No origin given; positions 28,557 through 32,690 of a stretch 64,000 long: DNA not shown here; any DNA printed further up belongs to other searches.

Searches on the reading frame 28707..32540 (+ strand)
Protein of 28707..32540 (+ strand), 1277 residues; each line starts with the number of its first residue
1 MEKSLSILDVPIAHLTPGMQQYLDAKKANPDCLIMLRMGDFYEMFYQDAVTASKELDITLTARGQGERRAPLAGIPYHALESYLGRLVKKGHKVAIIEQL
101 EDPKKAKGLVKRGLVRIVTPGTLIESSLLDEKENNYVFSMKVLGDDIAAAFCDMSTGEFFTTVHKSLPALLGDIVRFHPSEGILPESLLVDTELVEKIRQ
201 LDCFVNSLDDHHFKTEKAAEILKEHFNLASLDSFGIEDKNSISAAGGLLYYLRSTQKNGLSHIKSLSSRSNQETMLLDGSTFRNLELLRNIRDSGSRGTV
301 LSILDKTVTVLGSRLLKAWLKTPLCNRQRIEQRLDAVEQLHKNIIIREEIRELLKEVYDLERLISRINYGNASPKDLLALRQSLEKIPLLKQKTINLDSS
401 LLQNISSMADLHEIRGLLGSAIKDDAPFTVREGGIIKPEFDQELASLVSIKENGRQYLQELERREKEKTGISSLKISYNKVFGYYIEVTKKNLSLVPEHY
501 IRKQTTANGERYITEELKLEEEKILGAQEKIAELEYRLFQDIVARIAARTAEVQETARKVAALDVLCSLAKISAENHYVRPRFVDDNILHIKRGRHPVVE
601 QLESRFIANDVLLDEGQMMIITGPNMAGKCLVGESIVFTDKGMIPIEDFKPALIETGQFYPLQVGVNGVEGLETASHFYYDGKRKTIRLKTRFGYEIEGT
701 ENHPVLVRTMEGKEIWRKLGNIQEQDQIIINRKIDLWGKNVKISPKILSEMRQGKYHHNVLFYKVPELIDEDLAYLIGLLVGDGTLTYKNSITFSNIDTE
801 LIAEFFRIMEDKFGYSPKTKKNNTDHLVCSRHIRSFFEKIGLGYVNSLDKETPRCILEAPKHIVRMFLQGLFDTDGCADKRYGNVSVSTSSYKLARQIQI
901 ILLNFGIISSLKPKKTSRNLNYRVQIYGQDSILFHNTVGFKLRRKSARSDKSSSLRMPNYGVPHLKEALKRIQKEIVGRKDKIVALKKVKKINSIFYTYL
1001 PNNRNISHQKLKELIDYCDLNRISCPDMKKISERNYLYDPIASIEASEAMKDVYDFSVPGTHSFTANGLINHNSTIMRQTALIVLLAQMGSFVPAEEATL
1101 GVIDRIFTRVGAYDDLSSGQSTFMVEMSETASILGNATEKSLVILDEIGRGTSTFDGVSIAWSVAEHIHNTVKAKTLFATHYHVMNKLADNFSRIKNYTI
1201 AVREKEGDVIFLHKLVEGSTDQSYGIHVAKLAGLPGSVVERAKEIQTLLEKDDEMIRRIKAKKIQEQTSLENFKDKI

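Call 11: search_protein_families(library=pfam, proteins=[window:28707-32540:+], max_evalue=0.001)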
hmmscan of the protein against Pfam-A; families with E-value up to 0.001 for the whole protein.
window:28707-32540:+ (1277 aa): 8 families
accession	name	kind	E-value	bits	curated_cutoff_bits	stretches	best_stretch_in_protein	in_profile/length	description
PF00488.27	MutS_V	-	6.6e-78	261.4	30.2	1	1073-1249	11-187/188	MutS domain V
PF05192.23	MutS_III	-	4.8e-54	184.1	34.1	1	280-570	1-194/194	MutS domain III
PF01624.25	MutS_I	-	2.5e-44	150.5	20.6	1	16-126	1-112/113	MutS domain I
PF05190.23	MutS_IV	-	3.3e-28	98.2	22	1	439-529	1-91/92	MutS family domain IV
PF14528.11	LAGLIDADG_3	-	4.7e-26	91.3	22.5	2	864-932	3-74/82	LAGLIDADG-like domain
PF05188.22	MutS_II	-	3.3e-21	76.5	25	1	135-264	1-133/133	MutS domain II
PF14890.11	Intein_splicing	-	2.5e-15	57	35.8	1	677-1073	40-155/155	Intein splicing domain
PF05204.19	Hom_end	-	0.00053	20.5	21.1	0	864-925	13-83/110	Homing endonuclease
